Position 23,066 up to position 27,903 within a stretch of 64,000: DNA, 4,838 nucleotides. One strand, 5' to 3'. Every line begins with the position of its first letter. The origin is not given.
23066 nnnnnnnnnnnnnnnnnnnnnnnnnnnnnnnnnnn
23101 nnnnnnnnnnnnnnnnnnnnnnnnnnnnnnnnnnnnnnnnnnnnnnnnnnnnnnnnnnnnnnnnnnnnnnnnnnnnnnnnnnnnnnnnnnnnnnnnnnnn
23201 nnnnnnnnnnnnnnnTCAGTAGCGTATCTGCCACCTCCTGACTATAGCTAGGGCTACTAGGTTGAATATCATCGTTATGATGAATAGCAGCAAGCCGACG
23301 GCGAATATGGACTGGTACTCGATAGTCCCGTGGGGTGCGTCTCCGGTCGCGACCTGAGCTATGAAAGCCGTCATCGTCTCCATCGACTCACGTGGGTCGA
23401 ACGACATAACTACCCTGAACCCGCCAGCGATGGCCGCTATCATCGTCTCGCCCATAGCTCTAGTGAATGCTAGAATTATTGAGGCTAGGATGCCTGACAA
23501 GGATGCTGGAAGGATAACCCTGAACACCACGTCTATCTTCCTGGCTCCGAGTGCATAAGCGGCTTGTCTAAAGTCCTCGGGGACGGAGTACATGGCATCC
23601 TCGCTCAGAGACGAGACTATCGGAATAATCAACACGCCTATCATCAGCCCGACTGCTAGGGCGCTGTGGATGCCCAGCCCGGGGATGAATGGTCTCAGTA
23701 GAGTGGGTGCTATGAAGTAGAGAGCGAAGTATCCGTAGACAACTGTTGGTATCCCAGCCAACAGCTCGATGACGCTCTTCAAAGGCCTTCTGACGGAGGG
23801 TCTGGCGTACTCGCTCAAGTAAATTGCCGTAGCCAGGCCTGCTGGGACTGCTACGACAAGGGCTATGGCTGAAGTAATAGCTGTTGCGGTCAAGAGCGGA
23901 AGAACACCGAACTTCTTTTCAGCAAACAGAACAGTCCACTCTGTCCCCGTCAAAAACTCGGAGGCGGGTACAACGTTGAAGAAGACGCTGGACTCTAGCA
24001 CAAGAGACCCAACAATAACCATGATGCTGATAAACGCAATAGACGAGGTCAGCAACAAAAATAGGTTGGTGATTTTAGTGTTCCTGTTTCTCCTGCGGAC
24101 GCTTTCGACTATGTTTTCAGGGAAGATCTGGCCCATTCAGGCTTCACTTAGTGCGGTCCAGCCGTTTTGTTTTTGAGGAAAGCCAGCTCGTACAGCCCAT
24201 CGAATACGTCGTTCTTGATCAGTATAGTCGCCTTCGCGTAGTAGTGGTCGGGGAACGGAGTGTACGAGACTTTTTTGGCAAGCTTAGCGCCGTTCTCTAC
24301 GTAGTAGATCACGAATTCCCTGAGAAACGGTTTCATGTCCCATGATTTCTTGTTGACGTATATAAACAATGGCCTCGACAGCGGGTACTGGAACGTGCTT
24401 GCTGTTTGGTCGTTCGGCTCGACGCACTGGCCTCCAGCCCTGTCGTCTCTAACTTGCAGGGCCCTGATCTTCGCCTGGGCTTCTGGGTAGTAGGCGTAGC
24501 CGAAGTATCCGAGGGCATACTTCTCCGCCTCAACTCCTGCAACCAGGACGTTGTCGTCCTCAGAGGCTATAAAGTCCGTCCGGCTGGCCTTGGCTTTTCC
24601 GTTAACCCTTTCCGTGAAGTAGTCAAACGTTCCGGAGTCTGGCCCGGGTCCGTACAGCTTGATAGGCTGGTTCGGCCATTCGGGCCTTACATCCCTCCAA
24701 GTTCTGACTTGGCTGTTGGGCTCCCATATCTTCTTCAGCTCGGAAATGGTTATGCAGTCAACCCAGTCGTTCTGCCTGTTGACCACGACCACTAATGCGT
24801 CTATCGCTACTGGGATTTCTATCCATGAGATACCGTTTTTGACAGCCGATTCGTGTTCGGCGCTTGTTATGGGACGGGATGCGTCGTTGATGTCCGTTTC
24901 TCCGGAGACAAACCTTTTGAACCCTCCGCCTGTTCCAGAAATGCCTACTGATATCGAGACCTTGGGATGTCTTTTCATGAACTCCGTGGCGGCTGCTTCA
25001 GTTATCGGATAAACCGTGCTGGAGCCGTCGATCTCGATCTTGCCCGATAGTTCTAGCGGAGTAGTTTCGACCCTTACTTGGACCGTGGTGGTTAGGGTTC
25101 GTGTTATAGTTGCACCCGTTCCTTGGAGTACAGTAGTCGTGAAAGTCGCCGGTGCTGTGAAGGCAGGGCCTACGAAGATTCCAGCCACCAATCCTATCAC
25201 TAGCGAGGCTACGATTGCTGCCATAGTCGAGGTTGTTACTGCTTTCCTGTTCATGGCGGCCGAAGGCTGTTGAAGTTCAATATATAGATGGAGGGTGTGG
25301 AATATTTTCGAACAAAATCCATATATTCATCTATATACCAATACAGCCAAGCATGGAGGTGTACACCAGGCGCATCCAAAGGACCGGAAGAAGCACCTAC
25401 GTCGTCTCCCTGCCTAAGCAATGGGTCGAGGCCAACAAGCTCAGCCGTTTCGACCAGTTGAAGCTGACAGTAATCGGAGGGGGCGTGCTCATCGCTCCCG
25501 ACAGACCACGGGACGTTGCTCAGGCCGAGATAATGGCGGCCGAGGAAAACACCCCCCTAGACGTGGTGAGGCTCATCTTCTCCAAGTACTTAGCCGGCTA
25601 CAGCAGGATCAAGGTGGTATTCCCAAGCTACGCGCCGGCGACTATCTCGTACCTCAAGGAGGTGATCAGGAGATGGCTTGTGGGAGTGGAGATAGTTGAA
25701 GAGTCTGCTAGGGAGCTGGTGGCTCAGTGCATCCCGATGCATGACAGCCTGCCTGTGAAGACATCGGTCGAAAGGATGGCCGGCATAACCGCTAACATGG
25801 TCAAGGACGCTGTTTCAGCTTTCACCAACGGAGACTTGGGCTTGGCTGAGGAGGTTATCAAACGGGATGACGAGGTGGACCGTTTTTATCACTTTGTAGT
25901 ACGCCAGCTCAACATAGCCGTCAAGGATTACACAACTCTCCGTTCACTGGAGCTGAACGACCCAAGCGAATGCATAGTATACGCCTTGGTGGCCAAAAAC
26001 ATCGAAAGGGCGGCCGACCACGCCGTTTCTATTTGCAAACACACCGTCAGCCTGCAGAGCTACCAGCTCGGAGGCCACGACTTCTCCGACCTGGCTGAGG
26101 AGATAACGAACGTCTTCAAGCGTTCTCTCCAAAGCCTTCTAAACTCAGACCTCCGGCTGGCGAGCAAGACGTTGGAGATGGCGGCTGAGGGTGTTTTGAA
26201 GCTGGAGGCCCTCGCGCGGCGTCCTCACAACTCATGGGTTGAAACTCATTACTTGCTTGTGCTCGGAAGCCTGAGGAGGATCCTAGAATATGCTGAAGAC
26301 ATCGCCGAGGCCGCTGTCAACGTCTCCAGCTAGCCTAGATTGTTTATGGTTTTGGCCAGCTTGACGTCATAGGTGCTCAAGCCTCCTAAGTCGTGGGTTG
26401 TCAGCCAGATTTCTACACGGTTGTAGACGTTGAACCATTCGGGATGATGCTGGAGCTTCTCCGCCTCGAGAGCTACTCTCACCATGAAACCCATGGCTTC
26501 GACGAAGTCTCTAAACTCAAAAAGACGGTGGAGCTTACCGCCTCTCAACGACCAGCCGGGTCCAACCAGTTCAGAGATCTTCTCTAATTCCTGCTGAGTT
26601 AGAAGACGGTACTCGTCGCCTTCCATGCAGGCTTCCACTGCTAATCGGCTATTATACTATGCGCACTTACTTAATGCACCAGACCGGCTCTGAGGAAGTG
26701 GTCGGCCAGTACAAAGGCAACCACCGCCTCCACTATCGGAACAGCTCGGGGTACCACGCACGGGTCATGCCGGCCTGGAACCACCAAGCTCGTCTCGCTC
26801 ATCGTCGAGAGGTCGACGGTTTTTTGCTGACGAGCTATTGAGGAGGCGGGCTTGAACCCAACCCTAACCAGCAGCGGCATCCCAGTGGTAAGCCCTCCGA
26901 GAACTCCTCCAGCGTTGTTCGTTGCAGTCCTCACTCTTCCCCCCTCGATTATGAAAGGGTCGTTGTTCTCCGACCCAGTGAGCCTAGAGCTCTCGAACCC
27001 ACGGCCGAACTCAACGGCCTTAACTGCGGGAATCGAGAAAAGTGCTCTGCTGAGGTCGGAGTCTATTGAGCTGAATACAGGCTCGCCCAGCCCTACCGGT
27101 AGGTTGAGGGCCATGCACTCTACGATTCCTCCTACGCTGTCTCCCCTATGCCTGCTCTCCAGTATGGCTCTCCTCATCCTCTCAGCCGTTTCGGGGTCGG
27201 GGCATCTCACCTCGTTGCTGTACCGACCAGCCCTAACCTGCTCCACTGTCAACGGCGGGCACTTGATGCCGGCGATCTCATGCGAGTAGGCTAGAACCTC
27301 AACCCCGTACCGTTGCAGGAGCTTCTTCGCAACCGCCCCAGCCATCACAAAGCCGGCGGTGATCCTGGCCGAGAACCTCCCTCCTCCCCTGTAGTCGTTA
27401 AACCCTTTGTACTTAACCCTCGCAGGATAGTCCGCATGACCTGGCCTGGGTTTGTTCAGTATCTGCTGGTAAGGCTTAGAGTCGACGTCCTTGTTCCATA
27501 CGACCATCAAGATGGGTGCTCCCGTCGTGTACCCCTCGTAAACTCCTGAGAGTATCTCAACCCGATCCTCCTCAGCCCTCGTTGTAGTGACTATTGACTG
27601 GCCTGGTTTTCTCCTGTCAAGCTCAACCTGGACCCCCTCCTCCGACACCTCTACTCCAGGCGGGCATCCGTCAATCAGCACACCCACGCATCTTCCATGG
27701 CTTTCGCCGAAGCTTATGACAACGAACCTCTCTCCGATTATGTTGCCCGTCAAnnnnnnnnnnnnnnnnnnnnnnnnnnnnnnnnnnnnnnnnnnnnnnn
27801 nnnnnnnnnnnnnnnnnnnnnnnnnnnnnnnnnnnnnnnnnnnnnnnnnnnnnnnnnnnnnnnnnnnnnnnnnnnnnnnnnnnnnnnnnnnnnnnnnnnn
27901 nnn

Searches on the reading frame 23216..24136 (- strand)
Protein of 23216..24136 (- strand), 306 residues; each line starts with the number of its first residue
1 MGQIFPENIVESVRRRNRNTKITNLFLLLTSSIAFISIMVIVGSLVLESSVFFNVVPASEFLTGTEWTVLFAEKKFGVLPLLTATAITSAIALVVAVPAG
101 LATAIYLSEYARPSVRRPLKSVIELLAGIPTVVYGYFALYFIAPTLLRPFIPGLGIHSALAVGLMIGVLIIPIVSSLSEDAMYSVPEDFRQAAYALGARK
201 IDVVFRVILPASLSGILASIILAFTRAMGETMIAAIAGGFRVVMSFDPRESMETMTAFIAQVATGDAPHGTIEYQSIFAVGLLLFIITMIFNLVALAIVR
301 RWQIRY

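Call 13: search_protein_families(library=pfam, proteins=[window:23216-24136:-], max_evalue=0.001)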
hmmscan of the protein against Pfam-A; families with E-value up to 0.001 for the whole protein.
window:23216-24136:- (306 aa): 1 family
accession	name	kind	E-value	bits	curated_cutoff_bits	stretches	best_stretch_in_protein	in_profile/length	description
PF00528.27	BPD_transp_1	-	5.8e-20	72.2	26.4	1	97-301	2-181/184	Binding-protein-dependent transport system inner membrane component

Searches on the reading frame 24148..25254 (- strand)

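Call 14: search_protein_families(library=pfam, proteins=[window:24148-25254:-], max_evalue=0.001)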
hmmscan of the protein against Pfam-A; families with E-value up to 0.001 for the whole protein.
window:24148-25254:- (368 aa): 2 families
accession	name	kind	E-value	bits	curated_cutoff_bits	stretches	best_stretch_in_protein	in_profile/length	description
PF12849.12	PBP_like_2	-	1.6e-36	126.9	27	1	70-319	9-264/267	PBP superfamily domain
PF12727.12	PBP_like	-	1e-09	38.3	27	1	90-224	2-122/193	PBP superfamily domain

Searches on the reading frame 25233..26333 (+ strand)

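Call 14: search_protein_families(library=pfam, proteins=[window:25233-26333:+], max_evalue=0.001)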
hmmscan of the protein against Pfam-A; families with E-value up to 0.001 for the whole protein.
window:25233-26333:+ (366 aa): 2 families
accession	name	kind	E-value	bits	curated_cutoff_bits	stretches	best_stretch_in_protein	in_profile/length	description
PF01895.24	PhoU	-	6.4e-26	91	23.5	1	179-269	1-87/89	PhoU domain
PF04014.23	MazE_antitoxin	-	1.9e-06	28.1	24.7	1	49-92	1-45/48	Antidote-toxin recognition MazE, bacterial antitoxin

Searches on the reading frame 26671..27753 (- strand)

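Call 14: search_protein_families(library=pfam, proteins=[window:26671-27753:-], max_evalue=0.001)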
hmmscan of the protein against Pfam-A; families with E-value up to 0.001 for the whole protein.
window:26671-27753:- (360 aa): 1 family
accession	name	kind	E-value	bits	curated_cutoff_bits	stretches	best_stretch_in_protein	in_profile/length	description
PF01264.26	Chorismate_synt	-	8.7e-136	452.3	27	1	10-354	1-327/327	Chorismate synthase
